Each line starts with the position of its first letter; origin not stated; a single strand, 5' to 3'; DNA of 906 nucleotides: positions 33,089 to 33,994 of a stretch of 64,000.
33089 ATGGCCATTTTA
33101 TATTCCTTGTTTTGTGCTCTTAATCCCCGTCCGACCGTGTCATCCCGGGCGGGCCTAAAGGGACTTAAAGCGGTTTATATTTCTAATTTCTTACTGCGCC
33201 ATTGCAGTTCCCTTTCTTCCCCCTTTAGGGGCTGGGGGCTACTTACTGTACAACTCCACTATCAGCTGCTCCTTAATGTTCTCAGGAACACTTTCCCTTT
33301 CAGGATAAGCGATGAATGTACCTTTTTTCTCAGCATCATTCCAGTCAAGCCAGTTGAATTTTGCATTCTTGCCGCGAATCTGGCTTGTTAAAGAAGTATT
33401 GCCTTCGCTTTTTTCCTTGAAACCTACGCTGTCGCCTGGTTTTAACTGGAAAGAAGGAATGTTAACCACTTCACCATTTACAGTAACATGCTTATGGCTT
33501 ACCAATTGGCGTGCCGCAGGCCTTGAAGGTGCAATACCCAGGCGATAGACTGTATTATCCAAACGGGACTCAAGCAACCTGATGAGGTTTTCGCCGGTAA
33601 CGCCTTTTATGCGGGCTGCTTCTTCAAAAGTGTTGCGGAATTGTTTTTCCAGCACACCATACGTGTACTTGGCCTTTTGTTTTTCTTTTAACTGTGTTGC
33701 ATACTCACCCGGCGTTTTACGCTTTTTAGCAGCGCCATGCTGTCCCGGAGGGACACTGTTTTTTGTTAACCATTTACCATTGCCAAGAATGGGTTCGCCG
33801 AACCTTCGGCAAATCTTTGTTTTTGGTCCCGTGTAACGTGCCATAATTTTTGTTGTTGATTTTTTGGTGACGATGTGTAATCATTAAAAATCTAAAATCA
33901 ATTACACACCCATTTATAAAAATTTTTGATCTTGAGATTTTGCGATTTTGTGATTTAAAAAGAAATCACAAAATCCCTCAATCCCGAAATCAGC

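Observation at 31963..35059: Every spacer of the infA-rpmJ-rpsM-rpsK-rpsD-rpoA-rplQ block is expanded to 108-162 bp by hairpin repeats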

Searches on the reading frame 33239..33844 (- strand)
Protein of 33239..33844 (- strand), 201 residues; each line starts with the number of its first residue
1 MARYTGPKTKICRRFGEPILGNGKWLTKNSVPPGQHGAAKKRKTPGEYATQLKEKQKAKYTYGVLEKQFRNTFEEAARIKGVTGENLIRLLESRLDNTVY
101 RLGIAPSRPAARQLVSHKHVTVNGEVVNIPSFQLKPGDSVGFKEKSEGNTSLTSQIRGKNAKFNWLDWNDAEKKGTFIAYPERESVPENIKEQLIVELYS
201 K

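Call 9: find_related_loci(query=window:33239-33844:-, collection=genome_contigs, flank=4000)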
Query window:33239-33844:- (201 aa) in genome_contigs; peptide patterns used: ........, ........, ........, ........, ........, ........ (x = any residue, [..] = any of these).
600 stretches matched a pattern (row limit reached: there are more); 590 encode a relative of the query (tblastn E <= 1e-3); the best 80 are kept; 80 distinct loci.
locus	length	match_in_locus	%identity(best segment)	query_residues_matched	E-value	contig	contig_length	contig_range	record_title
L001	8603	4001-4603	85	1-201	9e-117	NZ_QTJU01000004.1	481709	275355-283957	Deminuibacter soli strain K23C18032701 NODE_4_length_481709_cov_26.188396, whole genome shotgun sequence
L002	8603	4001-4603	85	1-201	1e-116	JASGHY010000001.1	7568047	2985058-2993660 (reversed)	MAG: Chitinophagaceae bacterium isolate 5N237 JMF-2111-06-0005.ont.bin.237_0, whole genome shotgun sequence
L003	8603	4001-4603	87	1-201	1e-116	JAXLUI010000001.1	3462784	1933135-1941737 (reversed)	MAG: Chitinophagaceae bacterium isolate STL-BAC26 C1.256.fa-1, whole genome shotgun sequence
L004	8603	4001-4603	84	1-201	2e-116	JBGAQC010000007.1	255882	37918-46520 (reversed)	MAG: Chitinophagaceae bacterium isolate MAG_AAO_H10.13 AAOH10-13_opera_contig_214, whole genome shotgun sequence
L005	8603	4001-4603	84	1-201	5e-116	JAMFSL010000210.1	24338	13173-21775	MAG: Puia dinghuensis isolate NGEE_A_bin27 k127_811667, whole genome shotgun sequence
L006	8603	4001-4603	85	1-201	2e-115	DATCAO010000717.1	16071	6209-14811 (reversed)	MAG TPA_asm: Puia sp. isolate SMAG_U7648 k141_395335, whole genome shotgun sequence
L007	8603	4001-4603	85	1-201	2e-115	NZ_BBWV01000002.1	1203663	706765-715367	Flavihumibacter petaseus NBRC 106054, whole genome shotgun sequence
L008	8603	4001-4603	84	1-201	2e-115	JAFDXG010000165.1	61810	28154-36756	MAG: Bacteroidetes bacterium isolate SZAS-19 CK_MAG-59__165__length-61810, whole genome shotgun sequence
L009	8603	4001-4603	84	1-201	5e-115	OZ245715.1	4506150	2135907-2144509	MAG: Chitinophagaceae bacterium isolate 2b8435dc-cdde-4e08-99e1-02a6e85a4be5 genome assembly, chromosome: 1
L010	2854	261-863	85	1-201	4e-119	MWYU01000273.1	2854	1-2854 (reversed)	MAG: Chitinophagales bacterium 62-2 NODE_467_length_2854_cov_6.34188_ID_12412, whole genome shotgun sequence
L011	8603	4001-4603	85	1-201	8e-115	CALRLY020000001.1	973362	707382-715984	MAG: Chitinophaga pinensis isolate JJ-DHS1A4C2-339-5-mx-bin520 genome assembly, contig: JJ-OR15-03-C2, whole genome shot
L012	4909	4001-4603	84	1-201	1e-114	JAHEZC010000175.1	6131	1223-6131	MAG: Parafilimonas sp. isolate nzgw142 NODE_41767_length_6132_cov_2.153385, whole genome shotgun sequence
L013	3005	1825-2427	83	1-201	5e-118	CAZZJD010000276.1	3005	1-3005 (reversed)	MAG TPA_asm: uncultured Chitinophagaceae bacterium isolate SRP124364_co1_353 genome assembly, contig: NODE_44361_length_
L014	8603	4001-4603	83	1-201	1e-114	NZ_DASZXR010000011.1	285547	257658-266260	MAG: Puia sp. isolate SMAG_U6188 k141_28771, whole genome shotgun sequence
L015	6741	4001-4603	83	1-201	2e-114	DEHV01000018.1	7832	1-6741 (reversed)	MAG TPA_asm: Chitinophagaceae bacterium UBA2791 UBA2791_contig_34267, whole genome shotgun sequence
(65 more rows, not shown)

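Call 57: find_homologous_proteins(query=window:33239-33844:-, max_evalue=1e-20)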
Query window:33239-33844:- (201 aa): 8000 proteins with E <= 1e-20 among 8000 candidates; the best 120 are listed.
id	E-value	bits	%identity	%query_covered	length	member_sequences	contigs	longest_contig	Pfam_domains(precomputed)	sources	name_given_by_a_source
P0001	3.7e-130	450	100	100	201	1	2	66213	PF00163.25,PF01479.31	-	-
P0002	1.4e-129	448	100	100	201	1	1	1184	PF00163.25,PF01479.31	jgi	jgi:small subunit ribosomal protein S4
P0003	4.0e-125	433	97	100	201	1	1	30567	PF00163.25,PF01479.31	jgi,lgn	-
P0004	1.9e-122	425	95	100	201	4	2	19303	PF00163.25,PF01479.31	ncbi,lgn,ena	-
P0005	3.5e-121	420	94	100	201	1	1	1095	PF00163.25,PF01479.31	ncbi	-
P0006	4.2e-121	420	94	100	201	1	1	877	PF00163.25,PF01479.31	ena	-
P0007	1.8e-120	418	93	100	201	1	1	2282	PF00163.25,PF01479.31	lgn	-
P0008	2.5e-119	414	93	100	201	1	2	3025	PF00163.25,PF01479.31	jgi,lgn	-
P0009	2.0e-118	411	92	100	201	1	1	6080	PF00163.25,PF01479.31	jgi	jgi:small subunit ribosomal protein S4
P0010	4.1e-118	410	92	100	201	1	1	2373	PF00163.25,PF01479.31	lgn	-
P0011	7.1e-118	410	91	100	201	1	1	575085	PF00163.25,PF01479.31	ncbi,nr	ncbi:MAG TPA: 30S ribosomal protein S4 [Chitinophagaceae bacterium]|nr:30S ribosomal protein S4 [Chi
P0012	1.8e-117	408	91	100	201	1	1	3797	PF00163.25,PF01479.31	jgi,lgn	jgi:small subunit ribosomal protein S4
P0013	1.1e-116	406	91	100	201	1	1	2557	PF00163.25,PF01479.31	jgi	-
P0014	1.4e-116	405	90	100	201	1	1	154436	PF00163.25,PF01479.31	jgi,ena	-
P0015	3.2e-116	404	90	100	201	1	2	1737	PF00163.25,PF01479.31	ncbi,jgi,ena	jgi:small subunit ribosomal protein S4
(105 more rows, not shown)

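Call 58: find_encoding_contigs(protein=P0003, flank=3000, max_places=2)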
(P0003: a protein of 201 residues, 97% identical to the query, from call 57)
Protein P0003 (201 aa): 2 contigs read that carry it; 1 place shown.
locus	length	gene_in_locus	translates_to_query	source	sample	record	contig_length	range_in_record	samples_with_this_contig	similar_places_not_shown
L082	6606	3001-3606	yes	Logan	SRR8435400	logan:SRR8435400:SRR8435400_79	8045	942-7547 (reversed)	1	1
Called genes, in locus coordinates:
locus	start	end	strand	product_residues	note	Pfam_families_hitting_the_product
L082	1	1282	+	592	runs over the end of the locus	?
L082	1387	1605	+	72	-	PF01176:eIF-1a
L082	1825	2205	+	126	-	PF00416:Ribosomal_S13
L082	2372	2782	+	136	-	PF00411:Ribosomal_S11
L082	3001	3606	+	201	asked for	PF00163:Ribosomal_S4, PF01479:S4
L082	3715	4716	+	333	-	PF01193:RNA_pol_L, PF01000:RNA_pol_A_bac, PF03118:RNA_pol_A_CTD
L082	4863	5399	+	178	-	PF01196:Ribosomal_L17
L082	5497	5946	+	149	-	PF12680:SnoaL_2 (weak)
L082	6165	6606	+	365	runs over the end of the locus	PF00988:CPSase_sm_chain, PF00117:GATase, PF07722:Peptidase_C26 (weak)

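Call 59: find_encoding_contigs(protein=P0004, flank=3000, max_places=2)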
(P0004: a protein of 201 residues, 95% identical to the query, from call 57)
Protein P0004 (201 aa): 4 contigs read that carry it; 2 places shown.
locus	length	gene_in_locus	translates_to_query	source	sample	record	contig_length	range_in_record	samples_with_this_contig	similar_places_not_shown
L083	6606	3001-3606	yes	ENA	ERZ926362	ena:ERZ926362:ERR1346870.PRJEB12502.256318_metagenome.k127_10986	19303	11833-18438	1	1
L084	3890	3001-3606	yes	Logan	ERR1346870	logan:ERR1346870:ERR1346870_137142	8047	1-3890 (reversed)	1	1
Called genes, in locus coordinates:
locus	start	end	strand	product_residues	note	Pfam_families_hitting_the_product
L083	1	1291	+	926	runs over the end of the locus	-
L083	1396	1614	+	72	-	PF01176:eIF-1a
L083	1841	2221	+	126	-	PF00416:Ribosomal_S13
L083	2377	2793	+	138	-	PF00411:Ribosomal_S11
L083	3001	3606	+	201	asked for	PF00163:Ribosomal_S4, PF01479:S4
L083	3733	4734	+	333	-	PF01193:RNA_pol_L, PF01000:RNA_pol_A_bac, PF03118:RNA_pol_A_CTD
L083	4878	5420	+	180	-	PF01196:Ribosomal_L17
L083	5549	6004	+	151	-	PF12680:SnoaL_2 (weak), PF07366:SnoaL (weak)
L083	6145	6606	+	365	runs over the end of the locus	PF00988:CPSase_sm_chain, PF00117:GATase, PF07722:Peptidase_C26 (faint)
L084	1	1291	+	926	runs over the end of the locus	-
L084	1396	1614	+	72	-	PF01176:eIF-1a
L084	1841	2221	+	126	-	PF00416:Ribosomal_S13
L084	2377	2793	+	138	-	PF00411:Ribosomal_S11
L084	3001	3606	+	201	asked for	PF00163:Ribosomal_S4, PF01479:S4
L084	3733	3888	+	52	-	?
